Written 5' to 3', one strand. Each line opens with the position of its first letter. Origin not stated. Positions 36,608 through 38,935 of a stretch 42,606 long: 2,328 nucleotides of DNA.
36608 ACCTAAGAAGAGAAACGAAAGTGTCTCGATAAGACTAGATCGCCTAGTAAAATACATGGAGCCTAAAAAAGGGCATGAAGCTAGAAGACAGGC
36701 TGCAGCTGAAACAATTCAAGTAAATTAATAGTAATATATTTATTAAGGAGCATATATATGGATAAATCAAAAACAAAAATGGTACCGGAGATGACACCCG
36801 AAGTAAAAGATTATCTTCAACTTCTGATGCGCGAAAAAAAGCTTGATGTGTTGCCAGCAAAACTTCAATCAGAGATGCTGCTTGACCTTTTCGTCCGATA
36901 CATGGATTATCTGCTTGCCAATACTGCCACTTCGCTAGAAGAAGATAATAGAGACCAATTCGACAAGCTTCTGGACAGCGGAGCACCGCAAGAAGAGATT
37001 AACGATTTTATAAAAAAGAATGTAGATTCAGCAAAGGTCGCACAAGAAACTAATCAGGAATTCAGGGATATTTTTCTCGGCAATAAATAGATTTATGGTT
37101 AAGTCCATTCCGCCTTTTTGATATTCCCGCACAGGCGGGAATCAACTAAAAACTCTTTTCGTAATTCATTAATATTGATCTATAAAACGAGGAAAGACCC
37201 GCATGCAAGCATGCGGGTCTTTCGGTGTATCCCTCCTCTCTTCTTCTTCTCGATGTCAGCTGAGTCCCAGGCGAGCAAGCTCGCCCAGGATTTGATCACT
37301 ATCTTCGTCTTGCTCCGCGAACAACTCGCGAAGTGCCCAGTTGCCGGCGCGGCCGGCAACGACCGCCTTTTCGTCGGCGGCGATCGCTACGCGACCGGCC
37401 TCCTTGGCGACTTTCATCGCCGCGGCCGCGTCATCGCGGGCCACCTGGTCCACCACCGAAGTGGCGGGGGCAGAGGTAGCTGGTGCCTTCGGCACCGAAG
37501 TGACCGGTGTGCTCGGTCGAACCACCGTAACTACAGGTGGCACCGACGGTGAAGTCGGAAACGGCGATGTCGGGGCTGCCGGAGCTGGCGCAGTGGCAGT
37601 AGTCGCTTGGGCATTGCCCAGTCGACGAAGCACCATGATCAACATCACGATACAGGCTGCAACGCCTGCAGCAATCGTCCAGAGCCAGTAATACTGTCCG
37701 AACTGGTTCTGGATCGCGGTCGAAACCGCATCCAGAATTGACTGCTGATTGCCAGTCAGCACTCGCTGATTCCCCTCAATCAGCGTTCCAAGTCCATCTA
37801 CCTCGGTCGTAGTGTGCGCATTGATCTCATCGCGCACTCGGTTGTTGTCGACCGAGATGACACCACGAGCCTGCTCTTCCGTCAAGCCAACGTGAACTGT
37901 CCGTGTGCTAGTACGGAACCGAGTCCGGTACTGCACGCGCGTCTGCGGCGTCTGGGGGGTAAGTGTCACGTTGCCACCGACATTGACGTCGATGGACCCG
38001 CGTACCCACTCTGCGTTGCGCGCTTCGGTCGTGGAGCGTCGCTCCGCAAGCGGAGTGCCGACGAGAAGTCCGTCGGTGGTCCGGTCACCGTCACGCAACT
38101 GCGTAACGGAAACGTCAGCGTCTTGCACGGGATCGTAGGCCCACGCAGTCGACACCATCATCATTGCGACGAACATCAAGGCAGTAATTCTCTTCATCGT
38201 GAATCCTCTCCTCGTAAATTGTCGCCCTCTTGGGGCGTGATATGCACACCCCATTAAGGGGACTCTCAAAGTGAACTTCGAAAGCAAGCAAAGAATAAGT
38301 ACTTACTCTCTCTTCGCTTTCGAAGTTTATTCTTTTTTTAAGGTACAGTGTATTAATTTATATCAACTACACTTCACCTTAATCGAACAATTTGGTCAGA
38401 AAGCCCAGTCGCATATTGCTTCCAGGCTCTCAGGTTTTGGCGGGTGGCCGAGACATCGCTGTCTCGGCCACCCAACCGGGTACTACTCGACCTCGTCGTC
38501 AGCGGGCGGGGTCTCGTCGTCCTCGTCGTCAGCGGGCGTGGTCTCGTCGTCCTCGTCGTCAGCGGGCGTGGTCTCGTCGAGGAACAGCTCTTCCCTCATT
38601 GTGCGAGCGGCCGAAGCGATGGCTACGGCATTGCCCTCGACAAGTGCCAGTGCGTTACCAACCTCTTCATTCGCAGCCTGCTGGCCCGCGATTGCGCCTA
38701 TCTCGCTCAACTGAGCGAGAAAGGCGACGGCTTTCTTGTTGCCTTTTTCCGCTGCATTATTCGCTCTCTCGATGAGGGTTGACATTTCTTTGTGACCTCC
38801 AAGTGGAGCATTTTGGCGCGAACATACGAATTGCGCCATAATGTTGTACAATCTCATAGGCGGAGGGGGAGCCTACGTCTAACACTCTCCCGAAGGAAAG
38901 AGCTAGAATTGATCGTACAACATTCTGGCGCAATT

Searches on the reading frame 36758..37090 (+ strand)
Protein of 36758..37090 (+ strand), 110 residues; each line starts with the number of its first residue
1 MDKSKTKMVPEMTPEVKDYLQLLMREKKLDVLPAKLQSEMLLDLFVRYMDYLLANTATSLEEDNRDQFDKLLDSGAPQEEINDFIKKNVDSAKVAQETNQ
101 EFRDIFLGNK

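Call 10: search_protein_families(library=pfam, proteins=[window:36758-37090:+], max_evalue=0.01)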
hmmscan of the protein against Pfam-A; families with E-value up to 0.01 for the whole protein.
window:36758-37090:+ (110 aa): 0 families

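Call 37: find_homologous_proteins(query=window:36758-37087:+, max_evalue=0.001)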
Query window:36758-37087:+ (110 aa): 3 proteins with E <= 0.001 among 6 candidates.
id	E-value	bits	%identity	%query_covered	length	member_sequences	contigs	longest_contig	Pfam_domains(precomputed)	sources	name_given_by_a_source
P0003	7.9e-63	227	100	100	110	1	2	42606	-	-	-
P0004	3.5e-47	177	77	100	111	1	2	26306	-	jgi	-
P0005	5.4e-44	166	74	98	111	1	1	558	-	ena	-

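Call 38: find_encoding_contigs(protein=P0004, flank=10000, max_places=10)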
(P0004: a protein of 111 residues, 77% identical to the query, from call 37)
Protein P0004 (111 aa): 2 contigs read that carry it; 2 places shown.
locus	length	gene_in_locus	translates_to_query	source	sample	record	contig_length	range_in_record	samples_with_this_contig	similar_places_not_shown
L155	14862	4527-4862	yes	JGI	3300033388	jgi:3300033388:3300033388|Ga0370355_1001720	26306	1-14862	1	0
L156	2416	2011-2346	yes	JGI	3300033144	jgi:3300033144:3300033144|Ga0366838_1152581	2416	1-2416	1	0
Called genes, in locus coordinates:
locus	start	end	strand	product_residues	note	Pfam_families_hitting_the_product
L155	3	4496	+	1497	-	?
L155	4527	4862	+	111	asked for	-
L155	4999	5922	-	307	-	-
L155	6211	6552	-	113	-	-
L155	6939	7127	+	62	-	PF13384:HTH_23, PF13518:HTH_28 (weak)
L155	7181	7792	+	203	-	PF01527:HTH_Tnp_1 (faint), PF13022:HTH_Tnp_1_2 (faint), PF13276:HTH_21 (weak)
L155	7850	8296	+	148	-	PF00665:rve (weak), PF13683:rve_3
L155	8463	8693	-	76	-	-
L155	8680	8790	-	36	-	-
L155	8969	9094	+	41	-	-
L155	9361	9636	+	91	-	PF00665:rve (weak)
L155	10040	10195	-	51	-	-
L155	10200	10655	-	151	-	-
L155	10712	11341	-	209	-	PF02875:Mur_ligase_C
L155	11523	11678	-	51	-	-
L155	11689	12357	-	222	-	-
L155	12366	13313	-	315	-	PF18915:DUF5667 (faint)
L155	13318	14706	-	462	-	PF01551:Peptidase_M23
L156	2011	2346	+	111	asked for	-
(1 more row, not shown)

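Call 39: find_encoding_contigs(protein=P0005, flank=10000, max_places=10)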
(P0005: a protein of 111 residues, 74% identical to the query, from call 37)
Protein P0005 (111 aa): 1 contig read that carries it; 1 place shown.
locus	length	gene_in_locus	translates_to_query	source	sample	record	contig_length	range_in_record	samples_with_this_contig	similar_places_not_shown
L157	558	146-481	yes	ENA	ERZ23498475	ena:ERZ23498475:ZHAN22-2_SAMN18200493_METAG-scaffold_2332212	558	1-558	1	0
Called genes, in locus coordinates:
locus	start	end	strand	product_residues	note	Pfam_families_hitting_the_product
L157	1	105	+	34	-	?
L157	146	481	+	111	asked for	-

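Call 85: search_protein_families(library=phrogs, proteins=[window:36758-37087:+], max_evalue=0.01)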
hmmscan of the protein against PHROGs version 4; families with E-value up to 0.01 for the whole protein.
window:36758-37087:+ (110 aa): 0 families

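Call 86: search_protein_families(library=ncbifam, proteins=[window:36758-37087:+], max_evalue=0.01)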
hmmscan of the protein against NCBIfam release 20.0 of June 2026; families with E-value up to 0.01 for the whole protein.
window:36758-37087:+ (110 aa): 0 families

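Call 87: search_protein_families(library=padloc, proteins=[window:36758-37087:+], max_evalue=0.01)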
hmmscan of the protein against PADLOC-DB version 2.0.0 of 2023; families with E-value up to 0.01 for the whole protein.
window:36758-37087:+ (110 aa): 0 families

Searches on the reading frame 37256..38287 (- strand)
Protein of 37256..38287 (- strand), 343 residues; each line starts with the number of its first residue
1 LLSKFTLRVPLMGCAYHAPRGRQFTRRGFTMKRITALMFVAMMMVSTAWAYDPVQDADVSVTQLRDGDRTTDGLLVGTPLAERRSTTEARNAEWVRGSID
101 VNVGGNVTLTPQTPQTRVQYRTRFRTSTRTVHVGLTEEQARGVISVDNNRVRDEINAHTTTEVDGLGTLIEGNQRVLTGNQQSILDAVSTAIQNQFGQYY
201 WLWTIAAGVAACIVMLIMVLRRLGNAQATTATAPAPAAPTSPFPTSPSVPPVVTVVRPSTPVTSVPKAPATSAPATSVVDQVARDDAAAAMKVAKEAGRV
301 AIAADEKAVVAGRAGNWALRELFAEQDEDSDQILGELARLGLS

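Call 10: search_protein_families(library=pfam, proteins=[window:37256-38287:-], max_evalue=0.01)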
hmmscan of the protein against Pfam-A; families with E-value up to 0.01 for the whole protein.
window:37256-38287:- (343 aa): 0 families

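Call 20: find_homologous_proteins(query=window:37259-38197:-, max_evalue=0.001)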
Query window:37259-38197:- (313 aa): 2 proteins with E <= 0.001 among 8000 candidates.
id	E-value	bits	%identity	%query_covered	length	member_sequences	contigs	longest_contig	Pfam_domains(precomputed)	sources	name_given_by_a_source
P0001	3.3e-196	668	100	100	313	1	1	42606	-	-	-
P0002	3.2e-40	156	44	82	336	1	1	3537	-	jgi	-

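Call 21: find_encoding_contigs(protein=P0002, flank=10000, max_places=10)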
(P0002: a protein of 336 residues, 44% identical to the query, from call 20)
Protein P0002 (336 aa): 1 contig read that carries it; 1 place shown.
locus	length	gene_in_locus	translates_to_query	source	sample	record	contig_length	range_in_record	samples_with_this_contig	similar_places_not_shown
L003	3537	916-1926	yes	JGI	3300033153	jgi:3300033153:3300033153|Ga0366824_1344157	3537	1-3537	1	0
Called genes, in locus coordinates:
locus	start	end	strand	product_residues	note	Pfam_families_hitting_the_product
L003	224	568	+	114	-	-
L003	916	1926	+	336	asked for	-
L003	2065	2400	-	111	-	-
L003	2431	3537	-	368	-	?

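Call 54: search_protein_representatives(alignment_id=A3)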
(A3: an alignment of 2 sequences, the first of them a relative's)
Query: 2 sequences, 363 profile positions. Proteins with E-value up to 0.001 (for the whole library): 5; up to 1e-10: 3; up to 1e-30: 3. The best 5 are listed.
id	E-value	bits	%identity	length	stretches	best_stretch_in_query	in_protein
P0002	4.0e-192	654.6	-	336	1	1-363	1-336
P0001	2.4e-169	579.7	-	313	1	1-360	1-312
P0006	5.5e-73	262.7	-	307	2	1-241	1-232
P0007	1.0e-04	38.1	-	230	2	136-274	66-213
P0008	9.5e-04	34.9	-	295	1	3-119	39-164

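Call 75: find_homologous_proteins(query=A7, max_evalue=0.01)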
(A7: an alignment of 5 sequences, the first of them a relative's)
Query A7 (5 sequences) (313 aa, profile of the alignment): 3 proteins with E <= 0.01 among 8000 candidates.
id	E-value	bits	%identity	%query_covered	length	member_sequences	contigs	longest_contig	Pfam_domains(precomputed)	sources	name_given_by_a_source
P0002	9.6e-135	467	44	82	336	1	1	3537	-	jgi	-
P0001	9.0e-109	382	100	100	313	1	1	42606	-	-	-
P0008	8.9e-69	250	40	19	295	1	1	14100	-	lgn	-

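Call 76: find_encoding_contigs(protein=P0008, flank=7000, max_places=5)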
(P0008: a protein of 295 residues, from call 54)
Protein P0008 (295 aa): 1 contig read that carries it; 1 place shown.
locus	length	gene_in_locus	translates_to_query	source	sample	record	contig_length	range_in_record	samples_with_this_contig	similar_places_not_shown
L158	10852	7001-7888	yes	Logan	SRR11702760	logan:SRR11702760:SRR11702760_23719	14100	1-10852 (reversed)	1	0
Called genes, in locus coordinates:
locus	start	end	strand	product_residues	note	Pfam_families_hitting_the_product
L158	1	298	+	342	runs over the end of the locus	PF03462:PCRF, PF00472:RF-1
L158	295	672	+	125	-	PF05635:23S_rRNA_IVP, PF22296:bAvd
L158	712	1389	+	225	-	PF13398:Peptidase_M50B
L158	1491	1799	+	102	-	PF02575:YbaB_DNA_bd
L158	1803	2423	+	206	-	PF01195:Pept_tRNA_hydro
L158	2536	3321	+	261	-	PF00687:Ribosomal_L1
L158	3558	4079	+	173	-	PF00466:Ribosomal_L10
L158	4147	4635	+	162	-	PF16320:Ribosomal_L12_N, PF00542:Ribosomal_L12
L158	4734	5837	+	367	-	PF01702:TGT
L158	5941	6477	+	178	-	PF20803:PaaX_M, PF09827:CRISPR_Cas2 (weak)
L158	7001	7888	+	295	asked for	-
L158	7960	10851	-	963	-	?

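Call 85: search_protein_families(library=phrogs, proteins=[window:37259-38197:-, L158:5941-6474:+, P0008], max_evalue=0.01)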
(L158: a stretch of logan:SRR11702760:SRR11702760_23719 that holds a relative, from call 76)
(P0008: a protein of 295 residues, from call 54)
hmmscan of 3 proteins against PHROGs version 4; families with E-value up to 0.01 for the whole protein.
window:37259-38197:- (313 aa): 0 families

L158:5941-6474:+ (178 aa): 1 family
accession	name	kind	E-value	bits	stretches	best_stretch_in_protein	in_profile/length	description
phrog_11046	-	transcription regulation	0.0082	17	0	34-91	25-83/94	transcriptional regulator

P0008 (295 aa): 0 families

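Call 86: search_protein_families(library=ncbifam, proteins=[window:37259-38197:-, L158:5941-6474:+, P0008], max_evalue=0.01)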
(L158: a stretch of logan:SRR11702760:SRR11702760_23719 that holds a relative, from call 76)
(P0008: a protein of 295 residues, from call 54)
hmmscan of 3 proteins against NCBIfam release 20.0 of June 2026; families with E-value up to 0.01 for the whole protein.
window:37259-38197:- (313 aa): 1 family
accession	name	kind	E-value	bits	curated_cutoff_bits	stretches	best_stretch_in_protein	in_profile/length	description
NF040486.1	SrfA_fam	subfamily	0.0043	16.5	150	1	166-283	220-328/438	SrfA family protein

L158:5941-6474:+ (178 aa): 2 families
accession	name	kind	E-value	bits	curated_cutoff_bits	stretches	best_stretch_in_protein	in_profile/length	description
TIGR01573.1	cas2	equivalog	3.9e-08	33.5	24.5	1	101-138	2-40/96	CRISPR-associated endonuclease Cas2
TIGR02277.1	PaaX_trns_reg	equivalog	0.0006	19.4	264.55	1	71-162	55-149/279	phenylacetic acid degradation operon negative regulatory protein PaaX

P0008 (295 aa): 0 families

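Call 87: search_protein_families(library=padloc, proteins=[window:37259-38197:-, L158:5941-6474:+, P0008], max_evalue=0.01)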
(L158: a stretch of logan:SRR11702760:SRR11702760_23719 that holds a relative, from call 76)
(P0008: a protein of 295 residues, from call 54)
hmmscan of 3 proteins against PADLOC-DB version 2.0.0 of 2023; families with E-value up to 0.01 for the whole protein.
window:37259-38197:- (313 aa): 0 families

L158:5941-6474:+ (178 aa): 13 families
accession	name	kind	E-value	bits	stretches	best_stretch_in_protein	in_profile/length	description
PDLC01251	Cas2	-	9.2e-09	33.5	1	101-138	2-36/84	"CAS-I,CAS-II,CAS-III,CAS-IV,CAS-V,CAS-VI; acquisition_2"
PDLC00935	Cas2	-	1e-08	33.5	1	101-138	2-40/96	CRISPR-associated endonuclease Cas2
PDLC01649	Cas2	-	2.5e-06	25.7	1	103-150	4-48/70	"CAS-I,CAS-II,CAS-III,CAS-IV,CAS-V,CAS-VI; acquisition_2"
PDLC02068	Cas2_II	-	6e-06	24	1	103-137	25-62/137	-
PDLC01748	Cas2_IIIa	-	3.5e-05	22.3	1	102-149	3-50/88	-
PDLC02070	Cas2_II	-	0.0003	19.2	1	103-136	4-35/89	-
PDLC02072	Cas2_II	-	0.00051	18.2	1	104-138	10-47/72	-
PDLC01525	Cas2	-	0.00073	18.2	1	103-144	4-43/90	"CAS-I,CAS-II,CAS-III,CAS-IV,CAS-V,CAS-VI; acquisition_2"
PDLC02075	Cas2a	-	0.00074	17.9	1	104-163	5-65/85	-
PDLC02073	Cas2_II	-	0.0029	16.1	1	103-137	9-46/49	-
PDLC03129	Specificity_I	-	0.0037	14.1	1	26-109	283-367/431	Type I specificity subunit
PDLC01591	Cas2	-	0.0072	14.7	0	104-139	5-46/101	"CAS-I,CAS-II,CAS-III,CAS-IV,CAS-V,CAS-VI; acquisition_2"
PDLC01756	Cas2g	-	0.0098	13.9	0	100-148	4-49/96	-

P0008 (295 aa): 0 families

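Call 100: predict_structure(alignment_id=A10)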
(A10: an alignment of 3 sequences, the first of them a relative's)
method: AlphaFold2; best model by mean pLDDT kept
length: 313 residues; sequences in the alignment: 3
mean_pLDDT: 40.9   pTM: 0.20
mean pLDDT of the five models: 40.9, 39.5, 38.5, 37.1, 33.9
residues with pLDDT >= 90: 0; 70-90: 0; 50-70: 39; < 50: 274
segments of 3 or more residues with pLDDT < 50: 1-3, 16-39, 41-43, 45-122, 124-170, 191-212, 214-216, 222-303, 306-313
pLDDT, mean of each block of 10 residues (from residue 1): 51 49 34 43 46 42 42 33 31 29 38 41 42 35 36 42 45 53 54 41 42 46 44 42 43 39 34 31 36 40 47 35
secondary structure, 60 per line:
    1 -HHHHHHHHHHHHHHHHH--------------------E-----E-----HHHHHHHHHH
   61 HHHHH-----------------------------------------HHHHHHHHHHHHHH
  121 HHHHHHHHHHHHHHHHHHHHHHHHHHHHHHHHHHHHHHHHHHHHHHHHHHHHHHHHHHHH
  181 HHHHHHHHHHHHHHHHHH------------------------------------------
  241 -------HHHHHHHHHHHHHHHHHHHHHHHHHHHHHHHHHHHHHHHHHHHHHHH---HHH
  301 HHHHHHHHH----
elements in order: H2-18 H51-65 H107-198 H248-294 H298-309

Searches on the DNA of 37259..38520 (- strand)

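Call 65: search_rna_families(source=window, start=38150, end=38520, threshold=evalue, max_evalue=5)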
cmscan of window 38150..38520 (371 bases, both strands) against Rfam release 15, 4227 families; matches with E-value up to 5: 11.
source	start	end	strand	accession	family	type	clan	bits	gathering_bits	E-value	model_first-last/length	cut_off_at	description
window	38268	38333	-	RF03659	MIR2871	Gene; miRNA;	-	21.2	99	0.14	1-118/118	no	MIR2871 microRNA precursor family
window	38253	38338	+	RF02332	TtnuHACA25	Gene; snRNA; snoRNA; HACA-box;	-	21.1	100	0.44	1-111/111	no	Tetrahymena snoRNA TtnuHACA25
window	38261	38420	-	RF02729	JA01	Gene; sRNA;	-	19.9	111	0.55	1-153/153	no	Aggregatibacter sRNA JA01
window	38265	38342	-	RF03717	mir-3119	Gene; miRNA;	-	19.8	80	0.17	1-85/85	no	mir-3119 microRNA precursor family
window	38446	38467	-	RF01330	CRISPR-DR16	Gene; CRISPR;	-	18.4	35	0.13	6-27/37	no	CRISPR RNA direct repeat element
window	38246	38342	-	RF01742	lactis-plasmid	Gene; sRNA;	-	18.2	70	2.3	1-106/106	no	lactis-plasmid RNA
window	38273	38329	-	RF04113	MIR1523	Gene; miRNA;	-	17.4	96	1.1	1-92/92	no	MIR1523 microRNA precursor family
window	38264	38343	+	RF03717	mir-3119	Gene; miRNA;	-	17.2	80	0.95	1-85/85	no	mir-3119 microRNA precursor family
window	38263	38343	+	RF04113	MIR1523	Gene; miRNA;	-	16.7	96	1.7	1-92/92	no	MIR1523 microRNA precursor family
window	38438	38478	+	RF02558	CbSR2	Gene; antisense;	-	15.6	300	0.079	1-41/243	no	Coxiella burnetii sRNA 2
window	38432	38486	-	RF00781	mir-505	Gene; miRNA;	-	14.6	60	3.2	1-83/83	no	mir-505 microRNA precursor family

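Call 82: search_rna_families(source=L158, start=6540, end=7110, threshold=evalue, max_evalue=10)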
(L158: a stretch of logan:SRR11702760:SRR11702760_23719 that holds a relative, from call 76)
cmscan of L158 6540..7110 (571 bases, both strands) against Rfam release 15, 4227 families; matches with E-value up to 10: 5.
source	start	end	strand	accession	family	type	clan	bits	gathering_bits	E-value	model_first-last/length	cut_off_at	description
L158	6944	7015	-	RF03785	mir-974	Gene; miRNA;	-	20.8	90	0.25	1-91/91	no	mir-974 microRNA precursor family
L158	6670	6722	+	RF01216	snR87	Gene; snRNA; snoRNA; CD-box;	CL00046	19.8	37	0.86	1-109/109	no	Small nucleolar RNA snR87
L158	6949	7011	+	RF03181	mir-2755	Gene; miRNA;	-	18.2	76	0.24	1-74/74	no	mir-2755 microRNA precursor family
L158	6674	6776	+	RF02089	CLRN1-AS1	Gene; lncRNA;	-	10.1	48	6.1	1-79/79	no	CLRN1 antisense RNA 1 conserved region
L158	6911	6951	+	RF02849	Ysr197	Gene; sRNA;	-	9.4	167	9.2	1-254/254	no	Yersinia sRNA 197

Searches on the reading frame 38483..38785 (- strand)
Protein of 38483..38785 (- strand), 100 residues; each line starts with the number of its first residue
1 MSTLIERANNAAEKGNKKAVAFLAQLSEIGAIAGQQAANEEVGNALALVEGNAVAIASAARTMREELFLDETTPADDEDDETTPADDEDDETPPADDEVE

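Call 10: search_protein_families(library=pfam, proteins=[window:38483-38785:-], max_evalue=0.01)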
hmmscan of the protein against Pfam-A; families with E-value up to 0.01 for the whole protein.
window:38483-38785:- (100 aa): 0 families

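Call 16: find_encoding_contigs(protein=window:38486-38785:-, flank=6000, max_places=10)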
Protein window:38486-38785:- (100 aa): no gene with exactly this product is on record in the collection.

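Call 85: search_protein_families(library=phrogs, proteins=[window:38486-38785:-], max_evalue=0.01)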
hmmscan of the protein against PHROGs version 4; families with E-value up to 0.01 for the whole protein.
window:38486-38785:- (100 aa): 0 families

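Call 86: search_protein_families(library=ncbifam, proteins=[window:38486-38785:-], max_evalue=0.01)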
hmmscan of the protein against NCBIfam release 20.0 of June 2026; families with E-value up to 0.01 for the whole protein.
window:38486-38785:- (100 aa): 0 families

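Call 87: search_protein_families(library=padloc, proteins=[window:38486-38785:-], max_evalue=0.01)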
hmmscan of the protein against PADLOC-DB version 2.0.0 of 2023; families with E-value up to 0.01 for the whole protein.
window:38486-38785:- (100 aa): 2 families
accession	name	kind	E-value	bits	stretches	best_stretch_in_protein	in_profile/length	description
PDLC02366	PycC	-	0.0012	15.9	1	8-70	111-174/486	-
PDLC00762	PycC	-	0.0049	13.8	1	10-71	117-180/508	Pycsar cyclase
